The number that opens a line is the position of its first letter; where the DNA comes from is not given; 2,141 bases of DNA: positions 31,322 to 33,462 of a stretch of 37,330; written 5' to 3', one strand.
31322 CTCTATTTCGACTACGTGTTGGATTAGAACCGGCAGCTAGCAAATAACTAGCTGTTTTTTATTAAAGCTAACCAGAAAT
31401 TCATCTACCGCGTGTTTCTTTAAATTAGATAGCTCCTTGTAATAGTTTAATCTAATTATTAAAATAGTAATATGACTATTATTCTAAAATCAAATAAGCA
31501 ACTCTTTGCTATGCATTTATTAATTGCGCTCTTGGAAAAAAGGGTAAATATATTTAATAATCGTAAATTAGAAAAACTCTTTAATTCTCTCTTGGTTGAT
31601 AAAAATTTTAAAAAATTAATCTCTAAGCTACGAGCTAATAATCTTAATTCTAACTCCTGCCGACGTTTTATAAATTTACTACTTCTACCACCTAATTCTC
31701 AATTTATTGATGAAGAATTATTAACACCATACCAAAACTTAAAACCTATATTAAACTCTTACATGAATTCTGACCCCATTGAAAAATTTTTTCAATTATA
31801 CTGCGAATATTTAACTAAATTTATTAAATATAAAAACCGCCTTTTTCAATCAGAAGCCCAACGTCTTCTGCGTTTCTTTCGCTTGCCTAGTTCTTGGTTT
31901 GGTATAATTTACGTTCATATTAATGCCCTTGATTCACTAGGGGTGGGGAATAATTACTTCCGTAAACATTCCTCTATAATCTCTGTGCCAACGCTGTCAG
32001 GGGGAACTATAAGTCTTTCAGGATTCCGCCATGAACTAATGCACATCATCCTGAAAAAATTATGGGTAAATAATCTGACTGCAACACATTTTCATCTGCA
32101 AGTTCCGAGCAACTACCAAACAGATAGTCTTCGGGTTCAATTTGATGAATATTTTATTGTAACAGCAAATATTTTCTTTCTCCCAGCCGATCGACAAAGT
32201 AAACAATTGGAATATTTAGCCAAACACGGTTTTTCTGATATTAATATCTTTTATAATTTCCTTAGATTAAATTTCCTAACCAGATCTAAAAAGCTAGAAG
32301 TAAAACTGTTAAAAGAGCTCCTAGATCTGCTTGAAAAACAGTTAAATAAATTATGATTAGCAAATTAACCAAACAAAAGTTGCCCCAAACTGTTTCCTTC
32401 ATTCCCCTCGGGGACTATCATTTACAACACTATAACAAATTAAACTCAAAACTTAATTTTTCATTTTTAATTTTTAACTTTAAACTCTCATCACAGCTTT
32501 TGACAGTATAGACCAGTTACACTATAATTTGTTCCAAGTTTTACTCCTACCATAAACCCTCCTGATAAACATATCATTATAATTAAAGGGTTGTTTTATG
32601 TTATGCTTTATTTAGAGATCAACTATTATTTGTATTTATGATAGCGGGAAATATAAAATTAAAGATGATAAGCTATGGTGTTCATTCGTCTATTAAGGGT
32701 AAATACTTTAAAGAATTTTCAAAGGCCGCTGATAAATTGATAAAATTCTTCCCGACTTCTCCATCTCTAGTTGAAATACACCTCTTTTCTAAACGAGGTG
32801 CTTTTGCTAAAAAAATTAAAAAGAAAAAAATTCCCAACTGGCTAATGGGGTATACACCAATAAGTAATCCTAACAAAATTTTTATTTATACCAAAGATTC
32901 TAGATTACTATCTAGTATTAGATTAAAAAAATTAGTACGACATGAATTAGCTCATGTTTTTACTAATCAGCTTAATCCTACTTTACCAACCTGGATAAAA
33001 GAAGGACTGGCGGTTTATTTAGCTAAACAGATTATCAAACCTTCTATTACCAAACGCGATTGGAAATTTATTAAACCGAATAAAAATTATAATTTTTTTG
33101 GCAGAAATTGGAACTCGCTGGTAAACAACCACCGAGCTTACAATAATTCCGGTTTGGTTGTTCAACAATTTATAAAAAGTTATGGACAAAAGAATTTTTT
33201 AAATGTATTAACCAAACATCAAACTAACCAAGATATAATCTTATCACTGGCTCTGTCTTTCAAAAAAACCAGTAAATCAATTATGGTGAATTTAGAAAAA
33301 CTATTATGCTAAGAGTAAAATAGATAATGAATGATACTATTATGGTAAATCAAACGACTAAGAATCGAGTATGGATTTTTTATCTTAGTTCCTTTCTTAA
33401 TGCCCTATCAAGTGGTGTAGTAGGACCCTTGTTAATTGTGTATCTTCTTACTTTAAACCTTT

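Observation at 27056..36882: Repeat-bounded ~9.8 kb island with three radical SAM/SPASM plus Cys-rich micro-ORF modules: candidate undescribed RiPP system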

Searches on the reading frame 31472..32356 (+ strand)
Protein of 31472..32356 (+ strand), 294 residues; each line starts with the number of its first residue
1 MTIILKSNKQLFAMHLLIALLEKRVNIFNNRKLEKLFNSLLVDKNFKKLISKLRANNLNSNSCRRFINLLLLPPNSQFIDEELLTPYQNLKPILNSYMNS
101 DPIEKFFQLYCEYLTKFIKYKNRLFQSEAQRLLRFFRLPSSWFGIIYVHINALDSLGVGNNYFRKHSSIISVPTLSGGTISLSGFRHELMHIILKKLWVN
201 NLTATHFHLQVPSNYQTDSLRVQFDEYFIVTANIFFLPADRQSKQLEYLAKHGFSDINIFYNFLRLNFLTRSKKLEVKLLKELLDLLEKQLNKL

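Call 5: search_protein_families(library=pfam, proteins=[window:31472-32356:+], max_evalue=0.01)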
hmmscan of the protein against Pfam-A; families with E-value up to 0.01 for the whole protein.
window:31472-32356:+ (294 aa): 0 families

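Call 6: search_protein_families(library=ncbifam, proteins=[window:31472-32356:+], max_evalue=0.1)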
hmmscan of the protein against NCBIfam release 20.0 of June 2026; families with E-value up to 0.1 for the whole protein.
window:31472-32356:+ (294 aa): 0 families

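Call 47: search_solved_structures(query=A3, max_evalue=10, show_alignments=2)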
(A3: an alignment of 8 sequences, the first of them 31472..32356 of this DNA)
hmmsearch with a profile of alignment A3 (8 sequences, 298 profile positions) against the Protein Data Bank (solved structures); distinct sequences matched with E-value up to 10: 0.

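Call 63: search_protein_representatives(protein=window:31472-32356:+)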
Query: 294 residues. Proteins with E-value up to 0.001 (for the whole library): 21; up to 1e-10: 16; up to 1e-30: 1. The best 21 are listed.
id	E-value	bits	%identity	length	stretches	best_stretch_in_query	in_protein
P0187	2.2e-186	634.2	100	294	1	1-294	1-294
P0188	2.5e-27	112.4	35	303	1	2-285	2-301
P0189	8.4e-26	107.4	32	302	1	31-280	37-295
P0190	1.6e-25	106.5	32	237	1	83-282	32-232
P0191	7.9e-25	104.3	34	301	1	3-285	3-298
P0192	6.9e-23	97.9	31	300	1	31-276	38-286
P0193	1.1e-22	97.2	29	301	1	33-284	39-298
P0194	1.5e-22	96.8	29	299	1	4-286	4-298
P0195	2.1e-22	96.3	29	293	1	1-288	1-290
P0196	8.7e-22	94.3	33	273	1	103-285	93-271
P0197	7.7e-21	91.2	32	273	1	58-271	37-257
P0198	2.0e-19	86.6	30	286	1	1-285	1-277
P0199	8.1e-15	71.4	28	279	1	3-283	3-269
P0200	8.6e-14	68.1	27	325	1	2-288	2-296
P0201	2.5e-13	66.5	26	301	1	96-289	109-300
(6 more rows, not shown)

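Call 64: predict_structure(protein=window:31472-32356:+)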
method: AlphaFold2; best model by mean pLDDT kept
length: 294 residues; sequences in the alignment: 1
mean_pLDDT: 37.8   pTM: 0.22
mean pLDDT of the five models: 37.8, 36.7, 34.9, 34.4, 33.7
residues with pLDDT >= 90: 0; 70-90: 0; 50-70: 20; < 50: 274
segments of 3 or more residues with pLDDT < 50: 1-13, 18-25, 27-29, 49-280, 286-294
pLDDT, mean of each block of 10 residues (from residue 1): 37 47 47 51 50 44 36 37 38 35 36 35 36 34 34 33 31 27 36 37 31 31 28 31 41 39 38 45 49 42
secondary structure, 60 per line:
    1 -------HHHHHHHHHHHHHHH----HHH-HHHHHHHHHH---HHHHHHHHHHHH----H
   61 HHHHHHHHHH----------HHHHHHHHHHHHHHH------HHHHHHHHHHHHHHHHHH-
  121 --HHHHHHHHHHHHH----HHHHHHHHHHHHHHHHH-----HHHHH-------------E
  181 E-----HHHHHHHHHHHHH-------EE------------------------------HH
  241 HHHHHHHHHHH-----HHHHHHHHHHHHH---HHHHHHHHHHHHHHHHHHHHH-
elements in order: H8-22 H31-40 H44-55 H60-70 H81-95 H102-119 H123-135 H140-156 H162-166 H187-199 H239-251 H257-269 H273-293

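Call 68: search_solved_structures(query=A4, max_evalue=10, show_alignments=1)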
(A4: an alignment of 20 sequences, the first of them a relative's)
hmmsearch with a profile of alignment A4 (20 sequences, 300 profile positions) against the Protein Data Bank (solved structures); distinct sequences matched with E-value up to 10: 1.
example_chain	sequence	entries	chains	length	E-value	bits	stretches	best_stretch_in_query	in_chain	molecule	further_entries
4bmo_A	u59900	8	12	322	1.6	11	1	95-175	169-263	RIBONUCLEOSIDE-DIPHOSPHATE REDUCTASE SUBUNIT BETA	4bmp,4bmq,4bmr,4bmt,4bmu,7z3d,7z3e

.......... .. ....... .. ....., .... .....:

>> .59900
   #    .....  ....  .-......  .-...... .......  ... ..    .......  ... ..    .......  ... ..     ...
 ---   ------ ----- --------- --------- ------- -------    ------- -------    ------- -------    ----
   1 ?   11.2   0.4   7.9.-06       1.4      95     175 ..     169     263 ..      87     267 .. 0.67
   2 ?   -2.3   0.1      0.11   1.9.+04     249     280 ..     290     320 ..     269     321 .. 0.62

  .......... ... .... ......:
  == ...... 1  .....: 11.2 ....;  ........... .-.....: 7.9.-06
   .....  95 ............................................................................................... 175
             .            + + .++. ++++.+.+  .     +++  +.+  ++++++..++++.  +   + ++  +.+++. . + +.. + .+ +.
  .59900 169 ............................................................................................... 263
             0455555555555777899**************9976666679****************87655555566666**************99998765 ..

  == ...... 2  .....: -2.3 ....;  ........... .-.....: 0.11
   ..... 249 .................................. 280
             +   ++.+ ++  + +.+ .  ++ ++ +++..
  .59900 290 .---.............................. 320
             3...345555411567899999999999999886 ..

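Call 72: predict_structure(alignment_id=A4)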
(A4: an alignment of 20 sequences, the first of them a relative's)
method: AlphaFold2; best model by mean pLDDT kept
length: 294 residues; sequences in the alignment: 20
mean_pLDDT: 89.6   pTM: 0.88
mean pLDDT of the five models: 89.6, 89.5, 88.2, 88.1, 87.9
residues with pLDDT >= 90: 163; 70-90: 122; 50-70: 9; < 50: 0
segments of 3 or more residues with pLDDT < 50: none
pLDDT, mean of each block of 10 residues (from residue 1): 94 88 73 87 85 82 81 80 86 89 93 92 96 97 93 83 88 89 96 88 79 89 95 97 98 97 98 96 93 76
secondary structure, 60 per line:
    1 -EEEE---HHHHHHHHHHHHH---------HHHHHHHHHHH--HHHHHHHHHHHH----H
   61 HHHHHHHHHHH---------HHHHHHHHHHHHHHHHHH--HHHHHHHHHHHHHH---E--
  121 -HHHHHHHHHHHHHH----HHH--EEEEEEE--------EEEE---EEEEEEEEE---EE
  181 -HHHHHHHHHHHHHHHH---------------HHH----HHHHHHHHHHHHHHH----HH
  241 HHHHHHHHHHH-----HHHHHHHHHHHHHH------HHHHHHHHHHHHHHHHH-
elements in order: E2-5 H9-21 H31-41 H44-55 H60-71 H81-98 H101-114 H122-135 E145-151 E160-163 E167-175 H182-197 H220-234 H239-251 H257-270 H277-293

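Call 74: fold_search(model_id=the predicted structure, library=pdb)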
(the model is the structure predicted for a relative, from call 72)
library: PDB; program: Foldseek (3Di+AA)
matches with E <= 10: 109; with E <= 0.001: 0
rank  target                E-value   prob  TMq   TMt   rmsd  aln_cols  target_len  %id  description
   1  4l7a_A                4.5e-02  0.80  0.27  0.29  12.3       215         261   12  Crystal structure of a putative zinc-binding metallo-peptidase (BACCAC_01431) from Bacteroides caccae ATCC 43185 at 2. (released 2013-07-03)
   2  4l7a_B                6.8e-02  0.77  0.27  0.30  12.4       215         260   12  Crystal structure of a putative zinc-binding metallo-peptidase (BACCAC_01431) from Bacteroides caccae ATCC 43185 at 2. (released 2013-07-03)
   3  7xyo_A                2.8e-01  0.60  0.31  0.19   8.9       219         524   11  Crystal Structure of a M61 aminopeptidase family member from Myxococcus fulvus (released 2023-06-07)
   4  7xyo_B                3.1e-01  0.41  0.27  0.18   9.0       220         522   13  Crystal Structure of a M61 aminopeptidase family member from Myxococcus fulvus (released 2023-06-07)
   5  7e5e_B                5.0e-01  0.03  0.12  0.11  20.9       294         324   12  Crystal structure of GDP-bound GNAS in complex with the cyclic peptide inhibitor GD20 (released 2022-03-02)
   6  4fgm                  6.2e-01  0.25  0.26  0.15   9.5       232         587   11  Crystal structure of the aminopeptidase N family protein Q5QTY1 from Idiomarina loihiensis. Northeast Structural Genomic (released 2012-08-01)
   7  7wss_A                8.1e-01  0.11  0.26  0.18  14.5       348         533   10  Collagenase from Grimontia (Vibrio) hollisae 1706B (released 2022-06-29)
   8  6au6                  1.1e+00  0.02  0.12  0.11  20.8       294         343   12  Crystal structure of GDP-bound human GNAS R201C mutant (released 2018-05-09)
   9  6m8h                  1.2e+00  0.04  0.15  0.15  18.2       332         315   10  Crystal Structure of the R208Q mutant of G(i) subunit alpha-1 (released 2019-08-21)
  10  8jt1_A                1.6e+00  0.08  0.21  0.14  13.0       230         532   12  COLLAGENASE FROM GRIMONTIA (VIBRIO) HOLLISAE 1706B COMPLEXED WITH GLY-PRO-HYP-GLY-PRO-HYP (released 2024-02-07)
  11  7xva_A                1.7e+00  0.11  0.13  0.17  13.6       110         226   11  Crystal structure of the Human TR4 Ligand Binding Domain in complex with the JAZF1 corepressor fragment (released 2022-12-28)
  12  5xvr_B                1.7e+00  0.03  0.09  0.08  14.6       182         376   10  EarP bound with dTDP-rhamnose (co-crystal) (released 2018-02-28)
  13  3d7m                  2.1e+00  0.02  0.14  0.13  20.0       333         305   10  Crystal Structure of the G Protein Fast-Exchange Double Mutant I56C/Q333C (released 2009-03-03)
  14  8htg_B                2.1e+00  0.02  0.13  0.12  20.7       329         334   12  Crystal structure of Golf in complex with GTP-gamma S and Mg (released 2023-12-20)
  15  1tad_C                2.3e+00  0.02  0.12  0.12  20.0       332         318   11  GTPASE MECHANISM OF GPROTEINS FROM THE 1.7-ANGSTROM CRYSTAL STRUCTURE OF TRANSDUCIN ALPHA-GDP-ALF4- (released 1995-05-08)
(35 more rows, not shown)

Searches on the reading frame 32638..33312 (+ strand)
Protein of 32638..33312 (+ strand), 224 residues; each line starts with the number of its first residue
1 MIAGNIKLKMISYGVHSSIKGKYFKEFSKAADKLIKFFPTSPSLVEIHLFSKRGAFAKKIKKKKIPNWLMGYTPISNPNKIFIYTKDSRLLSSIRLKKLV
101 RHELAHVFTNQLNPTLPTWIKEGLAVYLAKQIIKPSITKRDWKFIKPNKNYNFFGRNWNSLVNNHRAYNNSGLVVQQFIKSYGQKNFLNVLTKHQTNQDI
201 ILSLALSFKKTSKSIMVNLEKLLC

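Call 5: search_protein_families(library=pfam, proteins=[window:32638-33312:+], max_evalue=0.01)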
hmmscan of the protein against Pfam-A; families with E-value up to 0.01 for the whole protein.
window:32638-33312:+ (224 aa): 1 family
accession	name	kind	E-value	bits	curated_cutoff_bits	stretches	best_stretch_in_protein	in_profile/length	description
PF13485.12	Peptidase_MA_2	-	1.9e-06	28.2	32.4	1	97-128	67-102/201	Peptidase MA superfamily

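Call 6: search_protein_families(library=ncbifam, proteins=[window:32638-33312:+], max_evalue=0.1)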
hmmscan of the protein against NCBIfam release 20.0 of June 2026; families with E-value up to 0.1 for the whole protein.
window:32638-33312:+ (224 aa): 1 family
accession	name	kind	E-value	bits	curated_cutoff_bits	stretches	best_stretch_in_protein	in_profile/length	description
NF033876.2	flagella_HExxH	equivalog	0.03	13.8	205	1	93-127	126-162/384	flagellinolysin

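Call 85: search_solved_structures(query=A5, max_evalue=1)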
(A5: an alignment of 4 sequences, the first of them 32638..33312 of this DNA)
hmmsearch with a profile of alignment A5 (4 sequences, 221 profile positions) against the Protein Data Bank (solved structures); distinct sequences matched with E-value up to 1: 62 (the best 60 are shown).
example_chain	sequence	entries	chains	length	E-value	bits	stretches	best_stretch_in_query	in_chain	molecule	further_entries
3q7j_A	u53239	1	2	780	0.0049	19.9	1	13-133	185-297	Tricorn protease-interacting factor F3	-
7bb8_A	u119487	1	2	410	0.02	17.9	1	85-184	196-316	Neutral metalloprotease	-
3mdj_A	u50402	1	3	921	0.03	17.4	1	30-130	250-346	Endoplasmic reticulum aminopeptidase 1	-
4nz8_A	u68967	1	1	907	0.03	17.4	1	87-130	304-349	Aminopeptidase N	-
4hom_A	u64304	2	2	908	0.03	17.4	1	87-130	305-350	Aminopeptidase N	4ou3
4fke_A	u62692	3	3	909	0.03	17.4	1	87-130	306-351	Aminopeptidase N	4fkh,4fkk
6buy_A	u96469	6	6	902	0.031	17.3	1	87-130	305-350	Aminopeptidase N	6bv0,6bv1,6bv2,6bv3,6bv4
5z65_A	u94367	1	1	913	0.031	17.3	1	87-130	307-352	Aminopeptidase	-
6mgq_A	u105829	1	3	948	0.032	17.3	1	30-130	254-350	Endoplasmic reticulum aminopeptidase 1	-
7vpp_A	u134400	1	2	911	0.032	17.3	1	87-130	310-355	Aminopeptidase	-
5lds_A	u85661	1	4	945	0.034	17.2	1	87-130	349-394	Aminopeptidase N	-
5lg6_A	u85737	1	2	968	0.034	17.2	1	87-130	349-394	Aminopeptidase N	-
4f5c_A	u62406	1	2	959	0.035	17.2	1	87-130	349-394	Aminopeptidase N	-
4fyq_A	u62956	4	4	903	0.045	16.8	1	89-130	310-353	Aminopeptidase N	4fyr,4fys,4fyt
7vpq_A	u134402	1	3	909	0.045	16.8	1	89-130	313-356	Aminopeptidase N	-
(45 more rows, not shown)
